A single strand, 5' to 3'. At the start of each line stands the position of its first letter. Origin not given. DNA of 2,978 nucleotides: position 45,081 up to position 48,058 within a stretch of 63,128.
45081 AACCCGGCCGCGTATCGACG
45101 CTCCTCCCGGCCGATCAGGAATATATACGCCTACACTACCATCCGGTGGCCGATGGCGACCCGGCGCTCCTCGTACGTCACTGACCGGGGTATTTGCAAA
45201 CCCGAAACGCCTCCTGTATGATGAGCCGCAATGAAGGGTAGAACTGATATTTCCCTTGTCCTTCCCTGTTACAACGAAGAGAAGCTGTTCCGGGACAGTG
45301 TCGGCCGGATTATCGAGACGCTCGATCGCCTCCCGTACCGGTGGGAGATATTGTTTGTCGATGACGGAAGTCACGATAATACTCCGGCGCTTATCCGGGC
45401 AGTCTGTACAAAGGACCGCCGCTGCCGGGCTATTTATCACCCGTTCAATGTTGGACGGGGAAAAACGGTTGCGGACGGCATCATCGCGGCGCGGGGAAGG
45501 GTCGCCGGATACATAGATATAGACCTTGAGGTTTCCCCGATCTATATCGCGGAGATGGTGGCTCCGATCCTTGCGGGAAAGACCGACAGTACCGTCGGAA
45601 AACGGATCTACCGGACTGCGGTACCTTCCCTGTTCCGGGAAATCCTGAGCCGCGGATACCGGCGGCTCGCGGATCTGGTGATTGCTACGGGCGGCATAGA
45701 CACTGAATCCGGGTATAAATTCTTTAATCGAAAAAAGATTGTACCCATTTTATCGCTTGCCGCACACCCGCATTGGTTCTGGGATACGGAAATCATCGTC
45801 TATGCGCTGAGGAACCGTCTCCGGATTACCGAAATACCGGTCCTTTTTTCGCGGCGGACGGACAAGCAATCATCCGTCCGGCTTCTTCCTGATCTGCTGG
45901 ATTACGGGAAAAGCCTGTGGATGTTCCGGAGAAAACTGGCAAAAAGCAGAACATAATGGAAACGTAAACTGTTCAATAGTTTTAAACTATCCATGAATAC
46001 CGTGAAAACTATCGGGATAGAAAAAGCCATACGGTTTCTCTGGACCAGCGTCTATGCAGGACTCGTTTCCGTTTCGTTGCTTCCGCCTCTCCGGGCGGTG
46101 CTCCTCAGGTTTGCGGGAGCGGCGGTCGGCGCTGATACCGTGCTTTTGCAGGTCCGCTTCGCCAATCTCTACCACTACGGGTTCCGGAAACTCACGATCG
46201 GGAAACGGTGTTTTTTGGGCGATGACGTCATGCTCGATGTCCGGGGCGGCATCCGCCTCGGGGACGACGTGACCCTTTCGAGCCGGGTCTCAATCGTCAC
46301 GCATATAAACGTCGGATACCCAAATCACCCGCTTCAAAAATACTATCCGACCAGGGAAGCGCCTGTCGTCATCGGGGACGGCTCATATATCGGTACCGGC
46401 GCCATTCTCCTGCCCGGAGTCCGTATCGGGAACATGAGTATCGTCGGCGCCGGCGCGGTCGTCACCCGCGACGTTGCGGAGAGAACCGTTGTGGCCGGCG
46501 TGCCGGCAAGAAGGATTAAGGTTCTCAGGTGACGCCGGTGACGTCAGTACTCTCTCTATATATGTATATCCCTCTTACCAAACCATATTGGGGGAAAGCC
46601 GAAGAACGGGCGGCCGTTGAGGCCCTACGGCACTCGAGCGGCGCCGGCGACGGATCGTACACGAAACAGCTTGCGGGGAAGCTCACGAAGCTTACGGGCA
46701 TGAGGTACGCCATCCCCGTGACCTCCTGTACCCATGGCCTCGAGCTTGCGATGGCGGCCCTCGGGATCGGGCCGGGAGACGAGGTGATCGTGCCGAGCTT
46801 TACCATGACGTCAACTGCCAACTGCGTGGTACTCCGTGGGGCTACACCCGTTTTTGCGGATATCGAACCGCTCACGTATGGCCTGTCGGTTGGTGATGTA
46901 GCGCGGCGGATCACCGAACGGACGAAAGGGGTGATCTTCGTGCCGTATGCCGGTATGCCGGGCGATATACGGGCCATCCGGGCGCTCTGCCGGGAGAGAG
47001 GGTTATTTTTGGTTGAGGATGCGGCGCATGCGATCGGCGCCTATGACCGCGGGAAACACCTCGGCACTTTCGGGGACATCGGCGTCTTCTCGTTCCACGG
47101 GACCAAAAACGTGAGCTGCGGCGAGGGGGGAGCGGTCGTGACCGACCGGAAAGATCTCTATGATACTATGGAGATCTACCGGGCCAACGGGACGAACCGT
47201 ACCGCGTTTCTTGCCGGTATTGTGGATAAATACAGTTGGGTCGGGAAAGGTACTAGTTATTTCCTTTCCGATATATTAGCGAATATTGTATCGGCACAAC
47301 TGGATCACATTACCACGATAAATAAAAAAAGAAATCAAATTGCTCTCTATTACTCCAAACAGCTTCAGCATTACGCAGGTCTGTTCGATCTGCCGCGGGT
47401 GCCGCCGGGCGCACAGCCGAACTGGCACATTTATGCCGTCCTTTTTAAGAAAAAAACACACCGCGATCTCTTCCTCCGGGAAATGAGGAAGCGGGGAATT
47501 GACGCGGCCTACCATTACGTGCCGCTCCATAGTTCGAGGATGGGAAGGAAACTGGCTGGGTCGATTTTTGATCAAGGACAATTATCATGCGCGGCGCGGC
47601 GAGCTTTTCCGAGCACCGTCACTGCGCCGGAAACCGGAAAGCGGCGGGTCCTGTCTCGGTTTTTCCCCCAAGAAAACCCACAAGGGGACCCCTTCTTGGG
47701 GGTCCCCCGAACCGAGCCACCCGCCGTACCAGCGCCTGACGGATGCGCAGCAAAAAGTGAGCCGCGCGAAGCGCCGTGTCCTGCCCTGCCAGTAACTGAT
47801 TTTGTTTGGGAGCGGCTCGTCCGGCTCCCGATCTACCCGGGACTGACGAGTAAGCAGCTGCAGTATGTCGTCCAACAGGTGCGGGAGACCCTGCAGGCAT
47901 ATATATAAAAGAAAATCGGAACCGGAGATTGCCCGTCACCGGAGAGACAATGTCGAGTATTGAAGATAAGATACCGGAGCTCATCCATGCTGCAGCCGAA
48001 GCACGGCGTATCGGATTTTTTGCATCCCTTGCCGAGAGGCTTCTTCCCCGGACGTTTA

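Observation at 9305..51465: Exceptional concentration of GT-C-like polytopic membrane proteins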

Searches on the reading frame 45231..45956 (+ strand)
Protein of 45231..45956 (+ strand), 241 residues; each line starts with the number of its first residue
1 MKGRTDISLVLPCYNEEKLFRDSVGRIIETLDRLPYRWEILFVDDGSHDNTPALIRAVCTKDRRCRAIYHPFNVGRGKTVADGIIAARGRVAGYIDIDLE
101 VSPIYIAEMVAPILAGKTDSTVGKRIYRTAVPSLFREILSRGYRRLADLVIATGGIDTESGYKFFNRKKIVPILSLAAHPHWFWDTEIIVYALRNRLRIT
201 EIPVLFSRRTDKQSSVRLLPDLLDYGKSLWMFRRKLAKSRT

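Call 6: search_protein_families(library=pfam, proteins=[window:45231-45956:+], max_evalue=0.001)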
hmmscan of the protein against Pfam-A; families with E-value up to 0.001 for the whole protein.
window:45231-45956:+ (241 aa): 1 family
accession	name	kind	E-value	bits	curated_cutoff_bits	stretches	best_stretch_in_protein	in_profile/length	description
PF00535.33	Glycos_transf_2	-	1.3e-25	90.8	23.3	1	8-169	1-163/168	Glycosyl transferase family 2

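Call 56: search_protein_families(library=ncbifam, proteins=[window:45231-45956:+], max_evalue=0.001)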
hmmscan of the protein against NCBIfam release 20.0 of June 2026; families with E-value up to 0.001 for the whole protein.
window:45231-45956:+ (241 aa): 14 families
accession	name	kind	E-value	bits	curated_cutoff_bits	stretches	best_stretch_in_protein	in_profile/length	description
NF047588.1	GlcsyltransPgfSStrep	equivalog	3.7e-17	62.5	500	1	7-177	3-171/308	glycosyltransferase PgfS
TIGR04182.1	glyco_TIGR04182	equivalog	5e-13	49.1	325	1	6-220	1-203/293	S-layer glycoprotein N-glycosyltransferase AglJ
TIGR03937.1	PgaC_IcaA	equivalog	8.2e-13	48.1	422.3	1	5-110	45-147/407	poly-beta-1,6-N-acetyl-D-glucosamine synthase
NF007986.1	PRK10714.1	equivalog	1.4e-12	47.2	529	1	6-215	7-209/316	undecaprenyl-phosphate 4-deoxy-4-formamido-L-arabinose transferase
NF010496.0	PRK13915.1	equivalog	1.5e-12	47.2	262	1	2-128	28-156/307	glucosyl-3-phosphoglycerate synthase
NF058614.1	PPMAGASynPpgS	equivalog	2.2e-12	46.9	370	1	6-204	1-194/226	polyprenyl-phospho-N-acetylgalactosaminyl synthase PpgS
NF047683.1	TeichurnBiosyTuaG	equivalog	1.5e-09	37.9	400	1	4-98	5-96/252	teichuronic acid biosynthesis protein TuaG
TIGR03965.1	mycofact_glyco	equivalog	5.9e-09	35.3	280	1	5-115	74-181/467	mycofactocin biosynthesis glycosyltransferase MftF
NF007482.0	PRK10073.1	equivalog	4.4e-08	32.5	423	1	4-106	5-103/334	glycosyltransferase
NF041875.1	EPS_EpsD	equivalog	1.9e-07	30.8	370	1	7-115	1-106/325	exopolysaccharide biosynthesis glycosyltransferase EpsD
NF038302.1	EPS_HpsE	equivalog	7.2e-07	28.5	300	1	6-109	2-107/307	hormogonium polysaccharide biosynthesis glycosyltransferase HpsE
TIGR04283.1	glyco_like_mftF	equivalog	1.2e-06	28.3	182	1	7-101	1-85/221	TIGR04283 family arsenosugar biosynthesis glycosyltransferase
TIGR04242.1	nodulat_NodC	equivalog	0.00041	19.4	550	1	7-115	50-158/395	chitooligosaccharide synthase NodC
NF045692.1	OglycostaseCruG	equivalog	0.00057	18.9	600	1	6-103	42-140/386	2'-O-glycosyltransferase CruG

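Call 72: search_solved_structures(query=window:45231-45956:+, max_evalue=0.001)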
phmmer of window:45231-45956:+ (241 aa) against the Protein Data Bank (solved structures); distinct sequences matched with E-value up to 0.001: 17.
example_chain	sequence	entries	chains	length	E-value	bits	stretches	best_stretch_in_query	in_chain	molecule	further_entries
9bhc_C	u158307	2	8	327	5.1e-10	42.5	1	7-218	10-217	Undecaprenyl-phosphate 4-deoxy-4-formamido-L-arabinose transferase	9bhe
8vxh_A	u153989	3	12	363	7.1e-10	42.1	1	7-218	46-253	Undecaprenyl-phosphate 4-deoxy-4-formamido-L-arabinose transferase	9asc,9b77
5eke_A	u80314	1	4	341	3.7e-09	39.7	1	5-112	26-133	Uncharacterized glycosyltransferase sll0501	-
5ekp_C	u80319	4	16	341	3.7e-09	39.7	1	5-112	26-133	Uncharacterized glycosyltransferase sll0501 | Glycosyltransferase sll0501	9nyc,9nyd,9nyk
9nye_A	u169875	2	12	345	3.8e-09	39.7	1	5-112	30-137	Glycosyltransferase sll0501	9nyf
9hwj_A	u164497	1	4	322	1.4e-08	37.9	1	7-210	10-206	Undecaprenyl-phosphate 4-deoxy-4-formamido-L-arabinose transferase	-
4y6n_A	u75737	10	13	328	2.9e-07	33.5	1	3-149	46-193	Glucosyl-3-phosphoglycerate synthase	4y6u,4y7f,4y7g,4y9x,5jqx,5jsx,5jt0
3e25_A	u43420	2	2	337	3.1e-07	33.4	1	3-149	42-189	Putative uncharacterized protein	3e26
4ddz_A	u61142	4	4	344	3.3e-07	33.3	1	3-149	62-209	GLUCOSYL-3-PHOSPHOGLYCERATE SYNTHASE (GpgS) | Glucosyl-3-phosphoglycerate synthase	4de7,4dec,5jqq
5hea_A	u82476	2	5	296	4.1e-07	33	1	7-119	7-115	Putative glycosyltransferase (GalT1)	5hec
5mlz_A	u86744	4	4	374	5.3e-07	32.6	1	6-216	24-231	Dolichol monophosphate mannose synthase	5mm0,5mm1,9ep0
3ckj_A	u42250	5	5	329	8.8e-07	31.9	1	3-128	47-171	Putative uncharacterized protein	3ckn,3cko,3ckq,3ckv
7pdo_A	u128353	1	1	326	1.1e-05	28.3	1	3-133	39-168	Glucosyl-3-phosphoglycerate synthase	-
7p5l_A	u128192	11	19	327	1.1e-05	28.3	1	3-133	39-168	Glucosyl-3-phosphoglycerate synthase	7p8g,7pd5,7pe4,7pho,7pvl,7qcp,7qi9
2z87_A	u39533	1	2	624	2.2e-05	27.3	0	7-140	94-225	Chondroitin synthase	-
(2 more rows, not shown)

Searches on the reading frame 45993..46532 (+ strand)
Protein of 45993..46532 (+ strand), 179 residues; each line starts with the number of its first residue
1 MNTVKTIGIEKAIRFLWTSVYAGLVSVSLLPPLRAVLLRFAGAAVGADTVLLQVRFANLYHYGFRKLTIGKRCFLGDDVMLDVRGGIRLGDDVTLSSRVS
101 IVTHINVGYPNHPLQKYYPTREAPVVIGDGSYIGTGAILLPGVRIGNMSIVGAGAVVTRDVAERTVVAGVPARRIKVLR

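Call 6: search_protein_families(library=pfam, proteins=[window:45993-46532:+], max_evalue=0.001)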
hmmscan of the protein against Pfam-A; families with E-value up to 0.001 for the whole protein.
window:45993-46532:+ (179 aa): 2 families
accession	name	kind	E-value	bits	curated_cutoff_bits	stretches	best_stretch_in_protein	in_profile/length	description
PF14602.12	Hexapep_2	-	1.7e-12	47.3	27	2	124-159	1-34/34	Hexapeptide repeat of succinyl-transferase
PF00132.30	Hexapep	-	3.6e-11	42.7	27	1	125-159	2-36/36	Bacterial transferase hexapeptide (six repeats)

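Call 56: search_protein_families(library=ncbifam, proteins=[window:45993-46532:+], max_evalue=0.001)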
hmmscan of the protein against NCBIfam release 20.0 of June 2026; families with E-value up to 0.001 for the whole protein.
window:45993-46532:+ (179 aa): 43 families (the best 25 are shown)
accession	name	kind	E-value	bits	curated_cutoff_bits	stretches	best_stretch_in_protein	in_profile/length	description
NF007797.0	PRK10502.1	subfamily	6.9e-24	84.5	192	1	7-176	15-177/183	WcaF family extracellular polysaccharide biosynthesis acetyltransferase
TIGR03570.1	NeuD_NnaD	subfamily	1.4e-18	67.2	160.8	1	65-173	98-202/202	NeuD/PglB/VioB family sugar acetyltransferase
NF007240.0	PRK09677.1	equivalog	6.1e-18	65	243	1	62-177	61-183/192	putative lipopolysaccharide biosynthesis O-acetyl transferase WbbJ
NF007499.0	PRK10092.1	equivalog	3.5e-17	62.8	314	1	62-177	70-182/183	maltose O-acetyltransferase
TIGR04008.1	WcaF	equivalog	5e-17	62.4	326.3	1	15-175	22-175/180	colanic acid biosynthesis acetyltransferase WcaF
NF038307.1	EPS_acetyl_HpsU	equivalog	2.3e-16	59.9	305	1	15-174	22-174/178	hormogonium polysaccharide biosynthesis acetyltransferase HpsU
TIGR03308.1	phn_thr-fam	hypoth_equivalog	6.3e-16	58.8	201.65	1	121-176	105-160/204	phosphonate metabolim protein, transferase hexapeptide repeat family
TIGR03532.1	DapD_Ac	equivalog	1.1e-15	57.9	231.75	1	93-177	129-213/231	2,3,4,5-tetrahydropyridine-2,6-dicarboxylate N-acetyltransferase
NF041874.1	EPS_EpsC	equivalog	1.1e-15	57.8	150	1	49-176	44-165/168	serine O-acetyltransferase EpsC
NF033468.1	stregram_VatI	exception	5.6e-14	52.4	415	1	59-176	50-164/208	streptogramin A O-acetyltransferase Vat(I)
TIGR01172.1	cysE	equivalog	8.3e-14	51.9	210.65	1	68-173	63-162/162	serine O-acetyltransferase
NF007076.0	PRK09527.1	equivalog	9.9e-14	51.2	347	1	67-176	76-183/203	galactoside O-acetyltransferase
NF000311.1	Vat_ABCDEFH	equivalog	1.1e-13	51.2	300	1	59-176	48-162/201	Vat family streptogramin A O-acetyltransferase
NF000504.1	stregram_VatH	exception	1.4e-12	48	475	1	59-176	55-169/216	streptogramin A O-acetyltransferase Vat(H)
NF058585.1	HptprglPActTf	PfamEq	2.2e-12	46.9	300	1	65-176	54-158/172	heptaprenylglyceryl phosphate O-acetyltransferase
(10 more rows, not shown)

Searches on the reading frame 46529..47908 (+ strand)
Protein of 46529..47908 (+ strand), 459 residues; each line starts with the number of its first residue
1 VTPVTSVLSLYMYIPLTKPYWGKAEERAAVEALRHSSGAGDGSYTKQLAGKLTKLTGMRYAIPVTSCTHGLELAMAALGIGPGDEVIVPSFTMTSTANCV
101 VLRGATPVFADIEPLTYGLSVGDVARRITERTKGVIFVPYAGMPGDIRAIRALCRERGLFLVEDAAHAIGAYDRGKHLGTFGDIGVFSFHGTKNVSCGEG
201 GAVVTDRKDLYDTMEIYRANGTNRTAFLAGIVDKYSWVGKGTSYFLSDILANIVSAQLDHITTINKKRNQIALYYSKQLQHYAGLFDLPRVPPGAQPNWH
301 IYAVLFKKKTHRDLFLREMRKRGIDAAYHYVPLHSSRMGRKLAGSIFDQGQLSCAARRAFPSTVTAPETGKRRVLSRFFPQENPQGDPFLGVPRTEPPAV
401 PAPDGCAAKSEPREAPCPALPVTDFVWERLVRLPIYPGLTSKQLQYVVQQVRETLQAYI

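Call 6: search_protein_families(library=pfam, proteins=[window:46529-47908:+], max_evalue=0.001)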
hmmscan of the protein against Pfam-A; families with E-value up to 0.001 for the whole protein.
window:46529-47908:+ (459 aa): 3 families
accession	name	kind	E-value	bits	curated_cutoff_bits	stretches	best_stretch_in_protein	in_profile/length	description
PF01041.23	DegT_DnrJ_EryC1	-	3e-93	313.4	19.8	1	24-342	5-320/360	DegT/DnrJ/EryC1/StrS aminotransferase family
PF00155.27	Aminotran_1_2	-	1.5e-07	31.4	19.7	1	34-174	33-195/361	Aminotransferase class I and II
PF01212.27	Beta_elim_lyase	-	3.4e-06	27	27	1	39-304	28-215/288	Beta-eliminating lyase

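Call 56: search_protein_families(library=ncbifam, proteins=[window:46529-47908:+], max_evalue=0.001)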
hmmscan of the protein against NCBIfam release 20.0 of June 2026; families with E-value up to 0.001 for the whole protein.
window:46529-47908:+ (459 aa): 15 families
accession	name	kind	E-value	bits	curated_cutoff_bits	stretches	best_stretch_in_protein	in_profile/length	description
NF008687.0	PRK11706.1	equivalog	4e-106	354.9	375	1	14-343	2-333/375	dTDP-4-amino-4,6-dideoxygalactose transaminase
TIGR02379.1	ECA_wecE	subfamily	1.3e-90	303.9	434.85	1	14-342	2-333/376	dTDP-4-amino-4,6-dideoxy-D-glucose transaminase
NF008658.2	PRK11658.1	equivalog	2.3e-68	230.6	631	1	13-341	4-335/379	UDP-4-amino-4-deoxy-L-arabinose aminotransferase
TIGR03588.1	PseC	equivalog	6.6e-68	229.3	423.5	1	27-342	15-339/380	UDP-4-amino-4,6-dideoxy-N-acetyl-beta-L-altrosamine transaminase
TIGR04181.1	NHT_00031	hypoth_equivalog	3.7e-54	183.9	420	1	14-340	1-336/359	LegC family aminotransferase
NF011936.0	PRK15407.1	equivalog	3.1e-41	141.5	423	1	41-325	63-375/440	lipopolysaccharide biosynthesis protein RfbH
TIGR04427.1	PLP_DesI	equivalog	1.3e-40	139.7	650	1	41-300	50-297/390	dTDP-4-dehydro-6-deoxyglucose aminotransferase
NF009079.0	PRK12414.1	subfamily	9e-08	31.5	481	1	39-137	66-168/384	methionine aminotransferase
NF005817.0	PRK07683.1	equivalog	4.7e-06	25.6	575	1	67-167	98-203/387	aminotransferase A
NF004770.0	PRK06108.1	subfamily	3.3e-05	22.9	422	1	64-183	102-228/396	pyridoxal phosphate-dependent aminotransferase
NF006569.0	PRK09082.1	subfamily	4.3e-05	22.8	420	1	44-177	72-215/386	methionine aminotransferase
NF004621.0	PRK05957.1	equivalog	0.00013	20.8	498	1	35-178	61-213/389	pyridoxal phosphate-dependent aminotransferase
NF005816.0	PRK07682.1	equivalog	0.00045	18.9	620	1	67-138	99-170/390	aminotransferase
NF006230.0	PRK08363.1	equivalog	0.00054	18.9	534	1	65-137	100-172/398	alanine aminotransferase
NF041364.1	GntC_guanitoxin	equivalog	0.00095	18.2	415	0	67-166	69-175/356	guanitoxin biosynthesis PLP-dependent (S)-gamma-hydroxy-L-arginine cyclodehydratase GntC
